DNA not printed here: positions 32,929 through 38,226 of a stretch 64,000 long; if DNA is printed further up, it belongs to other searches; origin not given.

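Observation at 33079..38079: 1667-aa protein: about 1200-residue uncharacterised N-terminal region fused to an AAA_5 ATPase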

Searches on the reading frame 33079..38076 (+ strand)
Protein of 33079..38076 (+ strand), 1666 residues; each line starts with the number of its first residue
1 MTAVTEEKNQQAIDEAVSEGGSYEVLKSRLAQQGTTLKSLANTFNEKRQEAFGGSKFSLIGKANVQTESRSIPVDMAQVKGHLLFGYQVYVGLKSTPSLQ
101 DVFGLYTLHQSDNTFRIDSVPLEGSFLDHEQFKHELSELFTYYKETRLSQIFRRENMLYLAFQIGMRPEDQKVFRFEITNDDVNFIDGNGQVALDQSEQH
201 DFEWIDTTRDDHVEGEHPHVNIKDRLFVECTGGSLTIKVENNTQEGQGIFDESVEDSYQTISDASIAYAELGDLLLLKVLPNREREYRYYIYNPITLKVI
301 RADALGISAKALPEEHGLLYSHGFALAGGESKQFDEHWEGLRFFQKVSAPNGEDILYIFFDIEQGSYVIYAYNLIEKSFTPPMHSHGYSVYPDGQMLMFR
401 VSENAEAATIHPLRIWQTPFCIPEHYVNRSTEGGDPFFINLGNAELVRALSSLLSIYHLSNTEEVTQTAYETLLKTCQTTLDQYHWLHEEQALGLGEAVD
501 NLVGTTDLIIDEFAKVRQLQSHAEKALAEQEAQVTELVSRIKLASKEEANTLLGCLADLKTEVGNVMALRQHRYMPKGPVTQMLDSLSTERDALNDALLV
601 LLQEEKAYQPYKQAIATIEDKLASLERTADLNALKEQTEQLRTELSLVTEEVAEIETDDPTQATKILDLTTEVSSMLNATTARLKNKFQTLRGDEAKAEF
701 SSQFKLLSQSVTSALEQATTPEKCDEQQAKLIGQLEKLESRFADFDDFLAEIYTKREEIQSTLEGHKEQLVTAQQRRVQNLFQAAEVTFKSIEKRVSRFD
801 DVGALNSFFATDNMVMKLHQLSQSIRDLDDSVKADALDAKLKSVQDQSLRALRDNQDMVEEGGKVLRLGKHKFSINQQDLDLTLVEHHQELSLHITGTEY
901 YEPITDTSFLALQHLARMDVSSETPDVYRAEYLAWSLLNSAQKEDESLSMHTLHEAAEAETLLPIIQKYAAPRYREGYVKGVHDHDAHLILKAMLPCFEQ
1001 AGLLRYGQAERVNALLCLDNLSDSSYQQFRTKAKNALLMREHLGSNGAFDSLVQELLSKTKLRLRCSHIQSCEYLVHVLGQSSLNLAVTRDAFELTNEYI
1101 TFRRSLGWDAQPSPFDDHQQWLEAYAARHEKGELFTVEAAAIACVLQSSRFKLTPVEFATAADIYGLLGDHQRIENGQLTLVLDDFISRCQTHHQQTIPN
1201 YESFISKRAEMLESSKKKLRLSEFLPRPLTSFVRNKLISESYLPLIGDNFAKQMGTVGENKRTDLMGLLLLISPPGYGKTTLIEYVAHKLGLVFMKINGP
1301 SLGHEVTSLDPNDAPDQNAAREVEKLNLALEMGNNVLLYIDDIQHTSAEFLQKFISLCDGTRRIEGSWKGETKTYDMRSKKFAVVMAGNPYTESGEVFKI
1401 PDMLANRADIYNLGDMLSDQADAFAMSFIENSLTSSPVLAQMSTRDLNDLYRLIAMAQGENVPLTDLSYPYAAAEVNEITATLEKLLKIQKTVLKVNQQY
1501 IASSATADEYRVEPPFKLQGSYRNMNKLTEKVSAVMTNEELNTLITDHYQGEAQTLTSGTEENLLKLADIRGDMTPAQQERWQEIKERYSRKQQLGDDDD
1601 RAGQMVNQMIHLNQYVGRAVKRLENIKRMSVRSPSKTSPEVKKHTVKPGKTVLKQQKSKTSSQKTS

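Call 5: search_protein_families(library=pfam, proteins=[window:33079-38076:+], max_evalue=0.01)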
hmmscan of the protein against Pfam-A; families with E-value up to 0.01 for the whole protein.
window:33079-38076:+ (1666 aa): 6 families
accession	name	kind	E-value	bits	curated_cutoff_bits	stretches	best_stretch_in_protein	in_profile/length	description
PF12458.13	DUF3686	-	2.1e-154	514.7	25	1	37-485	2-448/448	ATPase involved in DNA repair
PF25472.1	DUF7902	-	1.5e-16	60.8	26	1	606-688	1-83/85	Domain of unknown function (DUF7902)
PF00004.35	AAA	-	2.6e-07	31.6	21.2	1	1269-1347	1-70/131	ATPase family associated with various cellular activities (AAA)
PF07728.20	AAA_5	-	1.6e-06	28.6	22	1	1269-1396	2-127/139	AAA domain (dynein-related subfamily)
PF13401.12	AAA_22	-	0.00015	22.6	27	1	1267-1360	6-110/130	AAA domain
PF05496.18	RuvB_N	-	0.002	18.4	27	1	1260-1304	27-71/159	Holliday junction DNA helicase RuvB P-loop domain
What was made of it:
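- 33244..34338 (+): All-beta domain (residues 56-420), about 27 strands, read as a roughly 7-bladed beta-propeller. This is the core of Pfam DUF3686. Pfam E = 2e-154 (call 5).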

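Call 6: search_protein_families(library=ncbifam, proteins=[window:33079-38076:+], max_evalue=0.01)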
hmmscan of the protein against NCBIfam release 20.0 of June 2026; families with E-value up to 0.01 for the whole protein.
window:33079-38076:+ (1666 aa): 2 families
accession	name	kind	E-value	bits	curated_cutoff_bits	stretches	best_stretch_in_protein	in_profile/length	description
NF000868.0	PRK00080.1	equivalog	0.00079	18.4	282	1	1260-1304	45-89/330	Holliday junction branch migration DNA helicase RuvB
TIGR00635.1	ruvB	equivalog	0.0014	17.8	299.05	1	1260-1303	24-67/305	Holliday junction branch migration DNA helicase RuvB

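Call 7: search_protein_families(library=padloc, proteins=[window:33079-38076:+], max_evalue=0.01)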
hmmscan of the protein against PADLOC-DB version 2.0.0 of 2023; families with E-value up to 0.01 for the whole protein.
window:33079-38076:+ (1666 aa): 0 families

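Call 9: search_solved_structures(query=window:33079-38076:+, max_evalue=0.01)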
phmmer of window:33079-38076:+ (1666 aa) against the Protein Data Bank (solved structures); distinct sequences matched with E-value up to 0.01: 10.
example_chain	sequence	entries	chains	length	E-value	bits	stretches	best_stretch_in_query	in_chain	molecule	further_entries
7wub_C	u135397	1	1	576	0.0055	17.5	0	1269-1308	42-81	Transitional endoplasmic reticulum ATPase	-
6chs_H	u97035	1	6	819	0.0055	17.5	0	1269-1326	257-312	Putative cell division control protein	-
7wub_D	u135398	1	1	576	0.0055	17.5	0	1269-1308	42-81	Transitional endoplasmic reticulum ATPase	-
5vc7_A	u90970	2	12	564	0.0062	17.3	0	1269-1302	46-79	VCP-like ATPase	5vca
6mck_A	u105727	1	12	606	0.0063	17.3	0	1269-1308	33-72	Transitional endoplasmic reticulum ATPase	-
1ixr_C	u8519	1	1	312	0.0083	16.9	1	1262-1302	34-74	RuvB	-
1ixs_B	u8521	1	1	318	0.0085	16.9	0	1262-1302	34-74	RuvB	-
8efv_D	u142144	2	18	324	0.0088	16.9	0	1262-1302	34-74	Holliday junction ATP-dependent DNA helicase RuvB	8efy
1hqc_A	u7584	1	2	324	0.0088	16.9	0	1262-1302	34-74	RUVB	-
7swl_A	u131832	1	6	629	0.0089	16.8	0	1235-1302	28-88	Rix7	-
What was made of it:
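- There are weak RuvB P-loop hits, E about 1e-3 (calls 5, 6, 9).
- Tried and rejected: phmmer of the full protein against PDB gave only P-loop hits (call 9).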
